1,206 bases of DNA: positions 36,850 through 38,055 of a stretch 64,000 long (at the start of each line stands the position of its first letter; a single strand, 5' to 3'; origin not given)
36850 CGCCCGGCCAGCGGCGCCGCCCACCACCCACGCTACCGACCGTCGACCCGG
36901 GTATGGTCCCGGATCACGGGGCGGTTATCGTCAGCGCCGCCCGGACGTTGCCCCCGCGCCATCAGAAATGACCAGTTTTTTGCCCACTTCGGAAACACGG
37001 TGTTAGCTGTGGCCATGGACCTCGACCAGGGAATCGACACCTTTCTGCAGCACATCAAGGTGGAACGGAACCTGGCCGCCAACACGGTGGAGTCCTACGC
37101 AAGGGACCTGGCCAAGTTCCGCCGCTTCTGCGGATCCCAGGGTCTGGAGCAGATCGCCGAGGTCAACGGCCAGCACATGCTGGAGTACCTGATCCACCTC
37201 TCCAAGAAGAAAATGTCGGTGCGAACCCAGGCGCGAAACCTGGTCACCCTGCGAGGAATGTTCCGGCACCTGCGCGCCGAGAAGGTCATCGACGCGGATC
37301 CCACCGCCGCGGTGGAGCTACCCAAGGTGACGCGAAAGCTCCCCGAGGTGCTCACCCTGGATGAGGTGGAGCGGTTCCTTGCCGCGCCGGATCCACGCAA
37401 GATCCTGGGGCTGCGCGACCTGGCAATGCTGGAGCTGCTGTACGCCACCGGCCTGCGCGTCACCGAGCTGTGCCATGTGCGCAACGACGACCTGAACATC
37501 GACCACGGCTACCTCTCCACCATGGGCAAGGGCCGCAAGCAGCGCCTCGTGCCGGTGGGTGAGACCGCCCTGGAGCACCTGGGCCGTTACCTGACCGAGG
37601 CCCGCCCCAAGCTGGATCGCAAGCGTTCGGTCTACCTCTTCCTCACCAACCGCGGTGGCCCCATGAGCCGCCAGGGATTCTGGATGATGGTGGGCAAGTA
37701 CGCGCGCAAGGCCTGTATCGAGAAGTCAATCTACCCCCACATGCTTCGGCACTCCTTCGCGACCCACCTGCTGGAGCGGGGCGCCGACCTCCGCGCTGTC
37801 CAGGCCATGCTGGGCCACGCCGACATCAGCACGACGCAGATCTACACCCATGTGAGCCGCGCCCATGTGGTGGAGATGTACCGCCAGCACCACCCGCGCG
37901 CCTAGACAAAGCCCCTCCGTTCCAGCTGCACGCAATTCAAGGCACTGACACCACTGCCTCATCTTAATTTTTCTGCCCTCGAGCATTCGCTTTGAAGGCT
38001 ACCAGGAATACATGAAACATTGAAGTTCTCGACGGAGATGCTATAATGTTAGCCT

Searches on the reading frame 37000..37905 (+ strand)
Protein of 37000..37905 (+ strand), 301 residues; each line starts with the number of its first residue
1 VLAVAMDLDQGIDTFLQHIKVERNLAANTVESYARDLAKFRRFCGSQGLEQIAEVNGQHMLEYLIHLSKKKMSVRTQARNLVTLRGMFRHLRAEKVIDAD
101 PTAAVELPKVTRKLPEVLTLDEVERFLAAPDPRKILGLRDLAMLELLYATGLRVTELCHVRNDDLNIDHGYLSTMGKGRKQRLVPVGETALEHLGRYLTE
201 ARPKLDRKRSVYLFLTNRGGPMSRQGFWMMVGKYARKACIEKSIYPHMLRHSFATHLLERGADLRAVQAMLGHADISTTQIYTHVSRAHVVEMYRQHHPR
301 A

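Call 50: search_protein_families(library=pfam, proteins=[window:37000-37905:+], max_evalue=0.000001)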
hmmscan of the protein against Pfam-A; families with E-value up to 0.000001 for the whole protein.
window:37000-37905:+ (301 aa): 3 families
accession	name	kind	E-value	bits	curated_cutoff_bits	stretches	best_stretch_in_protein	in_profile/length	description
PF00589.27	Phage_integrase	-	6.3e-50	169.7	27.1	1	117-288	2-171/172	Phage integrase family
PF02899.23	Phage_int_SAM_1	-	1.4e-17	64.2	22.3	1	12-95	1-83/83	Phage integrase, N-terminal SAM-like domain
PF13495.12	Phage_int_SAM_4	-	2.4e-09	37.9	27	1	13-95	3-82/85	Phage integrase, N-terminal SAM-like domain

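Call 51: search_protein_families(library=ncbifam, proteins=[window:37000-37905:+], max_evalue=1e-10)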
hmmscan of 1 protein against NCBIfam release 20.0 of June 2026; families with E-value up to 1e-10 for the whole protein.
window:37000-37905:+ (301 aa): 10 families
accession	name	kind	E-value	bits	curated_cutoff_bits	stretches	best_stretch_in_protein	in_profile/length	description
TIGR02225.1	recomb_XerD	equivalog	3.8e-108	361.2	329.6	1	14-301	2-290/290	site-specific tyrosine recombinase XerD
NF001399.0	PRK00283.1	subfamily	5.6e-107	357.4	279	1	8-301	5-299/300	tyrosine recombinase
TIGR02224.1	recomb_XerC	equivalog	1.6e-92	310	335.15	1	14-301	2-293/295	tyrosine recombinase XerC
NF002331.0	PRK01287.1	subfamily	1.1e-70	238.4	371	1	8-299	26-326/365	site-specific tyrosine recombinase XerC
NF040815.2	recomb_XerA_Arch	equivalog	9e-68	228.7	220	1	14-294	2-263/263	site-specific tyrosine recombinase/integron integrase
TIGR02249.1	integrase_gron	subfamily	1.1e-43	149.8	265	2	230-289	245-304/315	integron integrase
NF003462.0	PRK05084.1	equivalog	3.7e-31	108.2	267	1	139-289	196-348/360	tyrosine recombinase XerS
NF011946.0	PRK15417.1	equivalog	1.7e-28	99.8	435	2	222-288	252-318/337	integron integrase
NF007370.0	PRK09870.1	subfamily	2.6e-21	76.2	221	1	115-287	10-181/200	tyrosine-type DNA invertase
NF007371.0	PRK09871.1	subfamily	7.3e-18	64.8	222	1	135-294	23-183/198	tyrosine-type DNA invertase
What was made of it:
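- On Inverton / site-specific invertible segment: The only recombinase in the window is XerD at 37000-37905 (calls 50, 51).
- The only one in the window is a XerD equivalog 34 kb away, at 361 bits against a cutoff of 329.6 (calls 50, 51).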
